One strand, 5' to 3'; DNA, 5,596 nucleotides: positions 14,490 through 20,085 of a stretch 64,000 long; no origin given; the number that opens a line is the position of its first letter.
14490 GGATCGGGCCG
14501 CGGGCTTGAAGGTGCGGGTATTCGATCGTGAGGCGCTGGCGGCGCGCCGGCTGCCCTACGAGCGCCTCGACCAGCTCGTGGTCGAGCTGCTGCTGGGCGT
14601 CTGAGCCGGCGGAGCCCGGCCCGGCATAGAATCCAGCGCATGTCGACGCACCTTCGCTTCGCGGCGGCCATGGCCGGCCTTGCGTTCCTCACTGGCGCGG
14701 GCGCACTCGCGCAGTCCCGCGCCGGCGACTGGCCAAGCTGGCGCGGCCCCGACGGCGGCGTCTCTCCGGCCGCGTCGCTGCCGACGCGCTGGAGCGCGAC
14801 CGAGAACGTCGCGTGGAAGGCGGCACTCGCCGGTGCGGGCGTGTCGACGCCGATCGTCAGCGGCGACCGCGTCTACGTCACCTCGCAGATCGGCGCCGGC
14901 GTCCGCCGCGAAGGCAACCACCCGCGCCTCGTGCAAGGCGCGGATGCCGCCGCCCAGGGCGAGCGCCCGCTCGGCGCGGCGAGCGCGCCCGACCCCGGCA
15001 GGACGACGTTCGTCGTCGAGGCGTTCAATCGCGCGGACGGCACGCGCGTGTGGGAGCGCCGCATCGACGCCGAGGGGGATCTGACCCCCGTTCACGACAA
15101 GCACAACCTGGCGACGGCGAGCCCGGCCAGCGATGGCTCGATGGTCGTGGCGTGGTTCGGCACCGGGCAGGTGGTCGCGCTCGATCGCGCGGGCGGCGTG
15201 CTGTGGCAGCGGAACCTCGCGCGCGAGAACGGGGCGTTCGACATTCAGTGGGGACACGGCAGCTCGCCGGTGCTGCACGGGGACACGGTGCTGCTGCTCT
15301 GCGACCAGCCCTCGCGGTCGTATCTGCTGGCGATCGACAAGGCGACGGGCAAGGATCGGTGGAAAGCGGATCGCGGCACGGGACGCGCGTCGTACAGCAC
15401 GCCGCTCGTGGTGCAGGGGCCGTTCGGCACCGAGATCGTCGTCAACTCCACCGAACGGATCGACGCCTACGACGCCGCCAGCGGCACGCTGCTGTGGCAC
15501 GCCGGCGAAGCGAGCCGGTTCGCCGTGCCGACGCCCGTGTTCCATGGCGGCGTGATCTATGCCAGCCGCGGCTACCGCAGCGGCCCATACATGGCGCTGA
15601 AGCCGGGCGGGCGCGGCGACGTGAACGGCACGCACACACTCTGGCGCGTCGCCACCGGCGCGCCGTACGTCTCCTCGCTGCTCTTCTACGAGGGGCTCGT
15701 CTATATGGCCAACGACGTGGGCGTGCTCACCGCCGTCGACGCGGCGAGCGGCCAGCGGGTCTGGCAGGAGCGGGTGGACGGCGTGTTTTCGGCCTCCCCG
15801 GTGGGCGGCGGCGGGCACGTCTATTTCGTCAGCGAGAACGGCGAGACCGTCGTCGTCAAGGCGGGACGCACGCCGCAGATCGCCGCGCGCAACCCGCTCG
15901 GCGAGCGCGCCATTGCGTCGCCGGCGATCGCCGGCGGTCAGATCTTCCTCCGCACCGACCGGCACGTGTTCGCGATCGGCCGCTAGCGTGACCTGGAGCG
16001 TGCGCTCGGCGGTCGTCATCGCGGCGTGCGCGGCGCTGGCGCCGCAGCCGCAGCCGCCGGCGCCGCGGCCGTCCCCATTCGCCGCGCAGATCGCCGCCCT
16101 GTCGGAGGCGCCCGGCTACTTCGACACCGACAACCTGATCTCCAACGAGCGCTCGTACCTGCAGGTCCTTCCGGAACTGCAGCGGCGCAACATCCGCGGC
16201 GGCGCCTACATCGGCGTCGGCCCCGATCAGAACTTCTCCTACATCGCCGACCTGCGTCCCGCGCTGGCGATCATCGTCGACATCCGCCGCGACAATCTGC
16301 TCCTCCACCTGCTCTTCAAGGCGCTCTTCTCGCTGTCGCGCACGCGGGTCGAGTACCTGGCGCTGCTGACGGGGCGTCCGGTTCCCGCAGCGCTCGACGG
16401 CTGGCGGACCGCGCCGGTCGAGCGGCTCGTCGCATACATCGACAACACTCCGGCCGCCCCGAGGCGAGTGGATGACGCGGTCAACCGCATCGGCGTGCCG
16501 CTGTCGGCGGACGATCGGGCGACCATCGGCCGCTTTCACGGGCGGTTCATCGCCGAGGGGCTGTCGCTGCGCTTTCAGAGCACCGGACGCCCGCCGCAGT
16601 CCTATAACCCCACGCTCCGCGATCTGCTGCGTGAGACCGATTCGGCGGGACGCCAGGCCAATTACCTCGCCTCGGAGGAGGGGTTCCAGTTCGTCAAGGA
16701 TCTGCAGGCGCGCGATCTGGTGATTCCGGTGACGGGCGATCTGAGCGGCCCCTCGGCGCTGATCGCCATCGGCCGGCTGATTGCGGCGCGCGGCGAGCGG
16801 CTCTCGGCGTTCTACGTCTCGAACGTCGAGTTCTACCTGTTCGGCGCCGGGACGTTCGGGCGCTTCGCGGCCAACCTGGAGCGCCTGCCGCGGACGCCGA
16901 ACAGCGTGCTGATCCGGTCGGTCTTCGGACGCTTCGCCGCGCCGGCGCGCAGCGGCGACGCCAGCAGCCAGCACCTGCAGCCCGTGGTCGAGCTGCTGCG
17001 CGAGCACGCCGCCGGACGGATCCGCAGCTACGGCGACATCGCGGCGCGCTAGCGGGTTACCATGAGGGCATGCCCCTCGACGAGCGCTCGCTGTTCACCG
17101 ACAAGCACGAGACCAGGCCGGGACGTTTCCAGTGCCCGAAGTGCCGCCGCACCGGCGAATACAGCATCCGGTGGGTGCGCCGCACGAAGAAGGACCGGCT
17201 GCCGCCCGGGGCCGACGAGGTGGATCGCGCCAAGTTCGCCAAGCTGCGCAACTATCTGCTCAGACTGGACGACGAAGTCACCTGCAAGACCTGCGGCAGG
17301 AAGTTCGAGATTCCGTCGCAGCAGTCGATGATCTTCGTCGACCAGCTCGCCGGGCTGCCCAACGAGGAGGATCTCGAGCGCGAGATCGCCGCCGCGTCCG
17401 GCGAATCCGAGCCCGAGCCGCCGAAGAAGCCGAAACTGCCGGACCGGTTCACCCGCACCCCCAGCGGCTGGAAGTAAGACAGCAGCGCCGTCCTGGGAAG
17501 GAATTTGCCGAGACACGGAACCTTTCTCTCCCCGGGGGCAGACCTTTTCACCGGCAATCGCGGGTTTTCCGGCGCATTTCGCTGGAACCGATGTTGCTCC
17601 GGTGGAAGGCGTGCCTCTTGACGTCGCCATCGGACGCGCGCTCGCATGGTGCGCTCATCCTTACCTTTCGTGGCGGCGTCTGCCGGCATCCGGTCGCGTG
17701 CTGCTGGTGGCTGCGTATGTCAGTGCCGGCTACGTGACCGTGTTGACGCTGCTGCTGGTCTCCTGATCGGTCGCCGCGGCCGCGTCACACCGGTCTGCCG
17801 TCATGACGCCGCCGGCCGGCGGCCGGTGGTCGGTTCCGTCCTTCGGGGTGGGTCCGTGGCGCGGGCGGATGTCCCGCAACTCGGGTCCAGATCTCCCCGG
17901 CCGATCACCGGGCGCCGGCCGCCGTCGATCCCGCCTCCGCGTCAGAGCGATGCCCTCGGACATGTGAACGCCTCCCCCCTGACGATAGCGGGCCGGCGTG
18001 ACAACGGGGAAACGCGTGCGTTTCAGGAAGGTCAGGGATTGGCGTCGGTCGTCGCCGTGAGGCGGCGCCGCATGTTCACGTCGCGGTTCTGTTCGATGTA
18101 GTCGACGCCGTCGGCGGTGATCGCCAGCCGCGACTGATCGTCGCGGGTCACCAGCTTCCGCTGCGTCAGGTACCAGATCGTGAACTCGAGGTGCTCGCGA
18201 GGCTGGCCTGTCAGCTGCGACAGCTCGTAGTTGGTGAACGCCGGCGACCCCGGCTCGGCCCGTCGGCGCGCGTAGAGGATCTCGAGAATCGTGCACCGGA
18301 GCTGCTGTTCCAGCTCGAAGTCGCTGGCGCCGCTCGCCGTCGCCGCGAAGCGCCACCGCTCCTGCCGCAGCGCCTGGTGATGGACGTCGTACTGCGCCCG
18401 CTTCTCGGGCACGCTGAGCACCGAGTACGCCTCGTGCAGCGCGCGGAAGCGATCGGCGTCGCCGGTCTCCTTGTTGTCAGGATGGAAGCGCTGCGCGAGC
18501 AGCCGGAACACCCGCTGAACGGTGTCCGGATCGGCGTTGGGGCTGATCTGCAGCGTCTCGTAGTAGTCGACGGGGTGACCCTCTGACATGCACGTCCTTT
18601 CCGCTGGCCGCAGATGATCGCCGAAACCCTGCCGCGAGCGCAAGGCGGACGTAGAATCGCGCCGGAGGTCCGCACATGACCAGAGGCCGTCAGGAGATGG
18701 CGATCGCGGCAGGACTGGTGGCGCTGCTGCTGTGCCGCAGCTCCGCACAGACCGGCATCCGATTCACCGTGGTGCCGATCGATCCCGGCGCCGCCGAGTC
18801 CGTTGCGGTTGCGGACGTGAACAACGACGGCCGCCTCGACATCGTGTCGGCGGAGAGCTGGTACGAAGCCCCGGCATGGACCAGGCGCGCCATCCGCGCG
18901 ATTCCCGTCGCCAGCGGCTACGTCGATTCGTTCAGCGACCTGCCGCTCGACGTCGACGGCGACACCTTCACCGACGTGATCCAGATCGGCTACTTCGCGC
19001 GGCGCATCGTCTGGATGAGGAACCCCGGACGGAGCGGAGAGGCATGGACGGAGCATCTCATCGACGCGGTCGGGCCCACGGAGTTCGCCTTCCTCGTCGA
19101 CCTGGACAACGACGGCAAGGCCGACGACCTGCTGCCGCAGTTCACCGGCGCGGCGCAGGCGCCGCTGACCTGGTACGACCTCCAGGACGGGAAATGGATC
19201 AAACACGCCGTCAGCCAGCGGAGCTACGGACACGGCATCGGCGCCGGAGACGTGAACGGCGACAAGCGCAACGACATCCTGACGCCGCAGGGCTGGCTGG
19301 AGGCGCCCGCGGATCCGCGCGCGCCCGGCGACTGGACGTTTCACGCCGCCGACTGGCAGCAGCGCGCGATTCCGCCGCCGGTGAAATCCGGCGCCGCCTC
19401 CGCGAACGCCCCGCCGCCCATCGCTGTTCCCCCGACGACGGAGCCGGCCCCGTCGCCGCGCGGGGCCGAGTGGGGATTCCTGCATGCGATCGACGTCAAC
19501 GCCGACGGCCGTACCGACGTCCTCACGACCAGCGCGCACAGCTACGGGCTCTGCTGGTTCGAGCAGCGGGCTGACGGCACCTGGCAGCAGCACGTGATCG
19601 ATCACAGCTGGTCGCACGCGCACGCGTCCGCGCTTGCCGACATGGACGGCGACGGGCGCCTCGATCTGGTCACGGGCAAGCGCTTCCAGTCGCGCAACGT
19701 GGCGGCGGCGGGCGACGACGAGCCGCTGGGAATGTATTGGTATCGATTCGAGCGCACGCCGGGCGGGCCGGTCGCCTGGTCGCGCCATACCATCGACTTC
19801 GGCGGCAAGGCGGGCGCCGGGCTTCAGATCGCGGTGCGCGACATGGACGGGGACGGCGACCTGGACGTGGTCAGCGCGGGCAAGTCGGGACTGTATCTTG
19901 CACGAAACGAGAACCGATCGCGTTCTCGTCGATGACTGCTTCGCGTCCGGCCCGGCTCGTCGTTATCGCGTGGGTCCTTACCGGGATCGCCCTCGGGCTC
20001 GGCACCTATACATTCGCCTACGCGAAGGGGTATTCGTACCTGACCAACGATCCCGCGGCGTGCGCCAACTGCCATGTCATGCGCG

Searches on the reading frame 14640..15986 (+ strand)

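Call 53: search_protein_families(library=pfam, proteins=[window:14640-15986:+])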
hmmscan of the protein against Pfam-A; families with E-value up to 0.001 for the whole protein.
window:14640-15986:+ (448 aa): 3 families
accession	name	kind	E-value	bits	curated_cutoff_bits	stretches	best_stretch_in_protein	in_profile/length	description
PF13360.13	PQQ_2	-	6.7e-28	98.4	27.6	3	176-310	3-125/233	Outer membrane protein assembly factor BamB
PF13570.13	Beta-prop_ACSF4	-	7.6e-09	35.8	133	1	228-432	72-265/329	Beta-alanine-activating enzyme, beta-propeller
PF01011.28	PQQ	-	2.8e-07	30.1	26.7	0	219-287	489-573/595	Glucose/ethanol/alcohol dehydrogenase, beta-propeller domain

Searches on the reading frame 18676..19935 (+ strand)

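Call 54: search_protein_families(library=pfam, proteins=[window:18676-19935:+])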
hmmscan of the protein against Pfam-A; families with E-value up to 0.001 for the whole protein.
window:18676-19935:+ (419 aa): 3 families
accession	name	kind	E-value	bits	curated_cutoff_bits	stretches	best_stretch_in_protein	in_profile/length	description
PF13517.12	FG-GAP_3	-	2.6e-30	105.2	26.9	3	273-332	1-60/61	FG-GAP-like repeat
PF01839.29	FG-GAP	-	9.8e-20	70.5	22.1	1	41-57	3-19/37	FG-GAP repeat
PF12256.14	TcdB_toxin_midN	-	0.00017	21.4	24.8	0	318-333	30-45/181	Insecticide toxin TcdB middle/N-terminal region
